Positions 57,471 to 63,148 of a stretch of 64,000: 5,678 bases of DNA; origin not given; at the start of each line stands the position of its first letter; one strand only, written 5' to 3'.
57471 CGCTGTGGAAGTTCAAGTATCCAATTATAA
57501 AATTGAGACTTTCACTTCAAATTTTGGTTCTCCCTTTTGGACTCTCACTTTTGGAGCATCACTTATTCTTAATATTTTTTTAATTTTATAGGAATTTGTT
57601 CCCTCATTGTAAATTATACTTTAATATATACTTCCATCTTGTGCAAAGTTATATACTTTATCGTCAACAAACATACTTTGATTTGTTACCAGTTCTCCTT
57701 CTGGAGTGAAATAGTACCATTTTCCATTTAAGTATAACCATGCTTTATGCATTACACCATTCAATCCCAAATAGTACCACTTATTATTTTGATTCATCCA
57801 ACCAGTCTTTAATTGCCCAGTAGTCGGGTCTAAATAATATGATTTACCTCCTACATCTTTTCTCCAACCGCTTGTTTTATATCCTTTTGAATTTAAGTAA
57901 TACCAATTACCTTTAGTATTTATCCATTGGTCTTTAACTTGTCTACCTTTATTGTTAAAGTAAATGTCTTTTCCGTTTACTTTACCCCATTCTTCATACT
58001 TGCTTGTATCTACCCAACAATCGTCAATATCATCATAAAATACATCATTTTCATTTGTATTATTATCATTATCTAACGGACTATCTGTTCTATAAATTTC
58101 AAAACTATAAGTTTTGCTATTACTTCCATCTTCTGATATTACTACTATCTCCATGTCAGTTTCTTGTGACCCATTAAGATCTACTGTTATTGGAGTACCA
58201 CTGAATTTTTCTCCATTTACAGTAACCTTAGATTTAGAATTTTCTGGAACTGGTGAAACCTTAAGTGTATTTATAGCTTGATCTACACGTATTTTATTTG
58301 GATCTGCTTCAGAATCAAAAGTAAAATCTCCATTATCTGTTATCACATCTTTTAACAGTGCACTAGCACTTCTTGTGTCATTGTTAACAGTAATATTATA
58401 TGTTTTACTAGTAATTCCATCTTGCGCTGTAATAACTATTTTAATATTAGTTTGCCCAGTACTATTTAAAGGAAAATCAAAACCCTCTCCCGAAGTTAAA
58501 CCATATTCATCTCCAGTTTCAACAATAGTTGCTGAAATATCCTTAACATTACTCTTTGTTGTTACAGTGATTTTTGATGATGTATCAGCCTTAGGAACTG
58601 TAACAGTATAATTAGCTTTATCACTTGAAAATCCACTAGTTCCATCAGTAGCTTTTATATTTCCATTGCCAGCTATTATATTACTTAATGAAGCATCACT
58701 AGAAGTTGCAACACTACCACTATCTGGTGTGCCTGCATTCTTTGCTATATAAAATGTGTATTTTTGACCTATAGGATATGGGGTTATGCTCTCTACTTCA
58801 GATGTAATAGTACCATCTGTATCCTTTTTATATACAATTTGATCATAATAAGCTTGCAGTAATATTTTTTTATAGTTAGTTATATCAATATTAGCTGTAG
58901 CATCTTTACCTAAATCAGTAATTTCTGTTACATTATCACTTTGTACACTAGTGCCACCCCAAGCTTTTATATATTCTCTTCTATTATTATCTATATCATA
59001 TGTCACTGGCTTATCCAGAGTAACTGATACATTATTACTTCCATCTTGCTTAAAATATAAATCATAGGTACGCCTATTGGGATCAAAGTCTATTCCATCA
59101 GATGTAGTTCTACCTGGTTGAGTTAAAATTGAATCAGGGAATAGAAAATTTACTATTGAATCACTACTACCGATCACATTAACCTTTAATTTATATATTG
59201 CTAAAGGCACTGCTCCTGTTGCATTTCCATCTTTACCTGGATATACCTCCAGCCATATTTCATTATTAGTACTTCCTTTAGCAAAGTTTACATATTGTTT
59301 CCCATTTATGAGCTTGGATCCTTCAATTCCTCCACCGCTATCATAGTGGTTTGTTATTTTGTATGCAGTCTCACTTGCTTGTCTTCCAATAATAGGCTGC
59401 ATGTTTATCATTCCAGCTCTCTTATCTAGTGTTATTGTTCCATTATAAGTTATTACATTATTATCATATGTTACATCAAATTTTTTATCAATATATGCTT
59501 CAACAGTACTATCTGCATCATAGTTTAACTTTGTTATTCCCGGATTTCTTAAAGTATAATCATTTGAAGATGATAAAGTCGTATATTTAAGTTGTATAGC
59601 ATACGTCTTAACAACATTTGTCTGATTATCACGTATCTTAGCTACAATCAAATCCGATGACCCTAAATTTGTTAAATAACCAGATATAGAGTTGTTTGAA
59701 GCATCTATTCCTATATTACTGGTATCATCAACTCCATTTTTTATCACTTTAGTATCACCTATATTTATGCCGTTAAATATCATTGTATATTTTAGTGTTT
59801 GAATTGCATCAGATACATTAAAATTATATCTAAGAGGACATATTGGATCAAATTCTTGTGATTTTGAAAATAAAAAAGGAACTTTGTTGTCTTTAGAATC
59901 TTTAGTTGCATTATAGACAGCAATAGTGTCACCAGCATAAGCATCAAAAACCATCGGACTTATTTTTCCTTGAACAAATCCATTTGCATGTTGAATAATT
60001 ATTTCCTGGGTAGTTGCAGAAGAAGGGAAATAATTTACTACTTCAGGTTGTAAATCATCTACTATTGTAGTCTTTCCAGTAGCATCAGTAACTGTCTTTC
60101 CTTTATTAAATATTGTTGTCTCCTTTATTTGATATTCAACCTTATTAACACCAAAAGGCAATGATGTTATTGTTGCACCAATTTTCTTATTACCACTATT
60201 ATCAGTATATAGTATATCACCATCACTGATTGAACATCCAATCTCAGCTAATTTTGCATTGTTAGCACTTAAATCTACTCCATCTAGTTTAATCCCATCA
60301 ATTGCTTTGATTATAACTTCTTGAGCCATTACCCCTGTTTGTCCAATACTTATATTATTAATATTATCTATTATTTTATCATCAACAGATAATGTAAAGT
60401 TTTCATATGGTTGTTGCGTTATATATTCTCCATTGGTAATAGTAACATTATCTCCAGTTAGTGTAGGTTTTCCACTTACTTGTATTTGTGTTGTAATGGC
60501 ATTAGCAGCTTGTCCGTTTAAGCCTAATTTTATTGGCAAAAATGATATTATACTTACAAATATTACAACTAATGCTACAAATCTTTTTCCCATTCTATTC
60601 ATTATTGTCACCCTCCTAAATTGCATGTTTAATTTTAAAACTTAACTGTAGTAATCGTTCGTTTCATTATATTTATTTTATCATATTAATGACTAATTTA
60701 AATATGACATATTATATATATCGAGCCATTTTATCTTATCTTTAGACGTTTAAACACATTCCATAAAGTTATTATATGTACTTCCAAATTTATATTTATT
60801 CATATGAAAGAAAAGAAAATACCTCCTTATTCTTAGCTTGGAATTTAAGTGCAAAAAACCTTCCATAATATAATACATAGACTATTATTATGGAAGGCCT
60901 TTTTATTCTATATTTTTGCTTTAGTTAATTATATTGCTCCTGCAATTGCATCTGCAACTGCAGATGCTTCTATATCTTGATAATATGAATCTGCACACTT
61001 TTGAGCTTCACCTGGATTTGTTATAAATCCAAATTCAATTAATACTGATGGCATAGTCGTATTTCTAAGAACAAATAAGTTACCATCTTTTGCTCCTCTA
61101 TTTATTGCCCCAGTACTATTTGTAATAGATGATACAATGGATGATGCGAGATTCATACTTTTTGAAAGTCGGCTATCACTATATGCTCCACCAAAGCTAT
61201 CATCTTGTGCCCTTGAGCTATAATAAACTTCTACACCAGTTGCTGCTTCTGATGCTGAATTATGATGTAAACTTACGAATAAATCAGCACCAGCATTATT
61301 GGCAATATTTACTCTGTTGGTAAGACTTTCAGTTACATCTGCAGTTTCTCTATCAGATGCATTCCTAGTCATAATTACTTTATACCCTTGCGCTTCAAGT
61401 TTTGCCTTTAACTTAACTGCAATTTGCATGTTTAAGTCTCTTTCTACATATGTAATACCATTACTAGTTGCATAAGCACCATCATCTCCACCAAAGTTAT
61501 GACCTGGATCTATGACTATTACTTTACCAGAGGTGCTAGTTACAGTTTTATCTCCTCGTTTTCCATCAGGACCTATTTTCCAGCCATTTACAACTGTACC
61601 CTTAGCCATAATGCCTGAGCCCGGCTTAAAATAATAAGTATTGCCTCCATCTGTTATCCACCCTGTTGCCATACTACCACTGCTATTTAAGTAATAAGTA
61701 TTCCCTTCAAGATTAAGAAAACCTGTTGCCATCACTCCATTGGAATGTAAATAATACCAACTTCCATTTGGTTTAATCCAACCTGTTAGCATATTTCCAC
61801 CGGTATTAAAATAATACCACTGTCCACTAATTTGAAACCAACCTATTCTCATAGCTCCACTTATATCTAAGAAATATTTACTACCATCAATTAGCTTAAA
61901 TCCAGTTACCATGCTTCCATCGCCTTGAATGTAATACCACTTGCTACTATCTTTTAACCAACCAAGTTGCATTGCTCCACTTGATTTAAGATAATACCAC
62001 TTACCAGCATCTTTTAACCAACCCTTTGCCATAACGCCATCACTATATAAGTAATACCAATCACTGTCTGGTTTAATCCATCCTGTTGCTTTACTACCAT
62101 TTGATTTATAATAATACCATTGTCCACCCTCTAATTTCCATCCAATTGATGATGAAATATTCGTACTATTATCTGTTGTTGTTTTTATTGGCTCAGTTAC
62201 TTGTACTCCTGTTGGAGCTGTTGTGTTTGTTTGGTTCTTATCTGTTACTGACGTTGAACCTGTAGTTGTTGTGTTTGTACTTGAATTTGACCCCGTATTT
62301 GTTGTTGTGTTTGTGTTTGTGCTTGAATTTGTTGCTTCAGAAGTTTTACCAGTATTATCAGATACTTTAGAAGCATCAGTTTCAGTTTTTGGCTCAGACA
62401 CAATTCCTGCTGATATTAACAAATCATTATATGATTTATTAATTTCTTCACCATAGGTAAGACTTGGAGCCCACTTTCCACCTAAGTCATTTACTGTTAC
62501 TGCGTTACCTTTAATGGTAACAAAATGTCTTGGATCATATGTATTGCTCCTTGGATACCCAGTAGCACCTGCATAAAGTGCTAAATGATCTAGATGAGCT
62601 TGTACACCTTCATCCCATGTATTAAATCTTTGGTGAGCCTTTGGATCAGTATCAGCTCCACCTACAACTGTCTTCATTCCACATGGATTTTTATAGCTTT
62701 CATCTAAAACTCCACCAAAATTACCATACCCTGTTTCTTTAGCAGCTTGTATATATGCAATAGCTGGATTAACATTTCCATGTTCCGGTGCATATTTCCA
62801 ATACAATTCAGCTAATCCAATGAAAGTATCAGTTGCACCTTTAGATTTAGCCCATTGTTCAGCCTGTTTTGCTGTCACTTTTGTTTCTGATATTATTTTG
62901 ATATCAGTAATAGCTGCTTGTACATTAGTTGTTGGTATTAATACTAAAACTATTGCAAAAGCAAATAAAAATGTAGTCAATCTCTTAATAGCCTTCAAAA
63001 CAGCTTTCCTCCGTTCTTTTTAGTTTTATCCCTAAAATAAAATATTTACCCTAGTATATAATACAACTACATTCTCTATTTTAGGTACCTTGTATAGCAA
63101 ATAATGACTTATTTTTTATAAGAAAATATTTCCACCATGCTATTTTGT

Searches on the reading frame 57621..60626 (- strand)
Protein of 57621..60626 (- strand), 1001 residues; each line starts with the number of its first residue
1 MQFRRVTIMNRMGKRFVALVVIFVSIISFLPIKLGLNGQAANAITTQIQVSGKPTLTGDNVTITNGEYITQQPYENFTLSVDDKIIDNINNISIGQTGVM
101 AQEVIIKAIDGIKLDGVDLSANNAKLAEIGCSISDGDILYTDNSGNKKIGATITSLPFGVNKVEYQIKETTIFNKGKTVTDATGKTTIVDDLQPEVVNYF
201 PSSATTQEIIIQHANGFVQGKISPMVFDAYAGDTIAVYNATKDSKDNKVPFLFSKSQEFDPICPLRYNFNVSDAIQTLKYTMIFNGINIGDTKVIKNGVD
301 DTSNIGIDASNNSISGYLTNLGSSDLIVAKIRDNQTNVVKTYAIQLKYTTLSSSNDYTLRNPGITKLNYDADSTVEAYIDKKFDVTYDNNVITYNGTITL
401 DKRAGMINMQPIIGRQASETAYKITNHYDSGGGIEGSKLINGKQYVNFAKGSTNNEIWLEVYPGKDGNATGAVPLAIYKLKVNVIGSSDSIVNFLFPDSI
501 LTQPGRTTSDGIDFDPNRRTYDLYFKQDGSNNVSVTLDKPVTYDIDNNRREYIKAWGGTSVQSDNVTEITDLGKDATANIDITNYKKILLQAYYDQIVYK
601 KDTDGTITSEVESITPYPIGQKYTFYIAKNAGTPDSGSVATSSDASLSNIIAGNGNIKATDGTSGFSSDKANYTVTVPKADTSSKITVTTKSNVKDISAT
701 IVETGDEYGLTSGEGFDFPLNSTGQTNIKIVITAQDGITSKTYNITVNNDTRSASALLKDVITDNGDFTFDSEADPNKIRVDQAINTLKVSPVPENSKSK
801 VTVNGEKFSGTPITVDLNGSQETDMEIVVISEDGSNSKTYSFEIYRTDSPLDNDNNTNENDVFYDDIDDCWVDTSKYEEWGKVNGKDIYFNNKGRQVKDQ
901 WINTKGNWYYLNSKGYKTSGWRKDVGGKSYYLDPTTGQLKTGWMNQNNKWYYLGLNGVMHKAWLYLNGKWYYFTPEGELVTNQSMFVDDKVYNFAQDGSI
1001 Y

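Call 14: search_protein_families(library=pfam, proteins=[window:57621-60626:-], max_evalue=0.0001)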
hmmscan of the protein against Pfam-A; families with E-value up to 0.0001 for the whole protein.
window:57621-60626:- (1001 aa): 3 families
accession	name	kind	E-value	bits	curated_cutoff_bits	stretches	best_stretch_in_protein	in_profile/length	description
PF12733.13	Cadherin-like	-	4.1e-21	75.7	24.2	2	769-846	10-88/89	Cadherin-like beta sandwich domain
PF19127.6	Choline_bind_3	-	5.7e-19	68.2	27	3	941-983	2-46/47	Choline-binding repeat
PF01473.26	Choline_bind_1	-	9.9e-12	45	20.5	0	900-916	2-18/19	Putative cell wall binding repeat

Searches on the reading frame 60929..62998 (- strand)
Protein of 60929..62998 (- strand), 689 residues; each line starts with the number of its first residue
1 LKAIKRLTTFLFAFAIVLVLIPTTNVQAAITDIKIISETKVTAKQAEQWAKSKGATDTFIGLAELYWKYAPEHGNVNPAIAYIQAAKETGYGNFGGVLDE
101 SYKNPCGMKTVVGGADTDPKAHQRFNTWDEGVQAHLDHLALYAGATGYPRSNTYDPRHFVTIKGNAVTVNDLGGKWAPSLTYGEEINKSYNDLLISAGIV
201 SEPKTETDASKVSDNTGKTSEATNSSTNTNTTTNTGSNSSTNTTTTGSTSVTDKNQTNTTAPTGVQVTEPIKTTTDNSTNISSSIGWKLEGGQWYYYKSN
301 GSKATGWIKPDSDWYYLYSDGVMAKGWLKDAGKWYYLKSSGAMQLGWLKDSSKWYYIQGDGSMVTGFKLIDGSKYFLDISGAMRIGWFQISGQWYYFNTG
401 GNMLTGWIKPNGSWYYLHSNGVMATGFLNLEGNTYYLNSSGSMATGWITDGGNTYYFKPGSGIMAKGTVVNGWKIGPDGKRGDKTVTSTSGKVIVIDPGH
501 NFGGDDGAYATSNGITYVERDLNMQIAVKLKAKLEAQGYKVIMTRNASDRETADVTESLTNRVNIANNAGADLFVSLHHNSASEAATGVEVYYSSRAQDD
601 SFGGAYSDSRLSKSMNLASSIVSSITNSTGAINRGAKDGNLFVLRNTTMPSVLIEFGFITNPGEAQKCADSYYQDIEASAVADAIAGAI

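Call 14: search_protein_families(library=pfam, proteins=[window:60929-62998:-], max_evalue=0.0001)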
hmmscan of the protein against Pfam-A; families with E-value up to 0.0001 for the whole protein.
window:60929-62998:- (689 aa): 5 families
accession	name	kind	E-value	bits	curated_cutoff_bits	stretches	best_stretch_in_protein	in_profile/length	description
PF01520.23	Amidase_3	-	1.6e-48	165.5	27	1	494-686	1-173/174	N-acetylmuramoyl-L-alanine amidase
PF01473.26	Choline_bind_1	-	8.4e-45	149.2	20.5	3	326-343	2-19/19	Putative cell wall binding repeat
PF19127.6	Choline_bind_3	-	1.4e-42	143.9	27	4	304-343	1-42/47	Choline-binding repeat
PF01832.25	Glucosaminidase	-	2.5e-09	38.3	30.2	1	68-191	6-119/123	Mannosyl-glycoprotein endo-beta-N-acetylglucosaminidase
PF19085.6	Choline_bind_2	-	4.6e-08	33.6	27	0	432-456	9-31/38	Choline-binding repeat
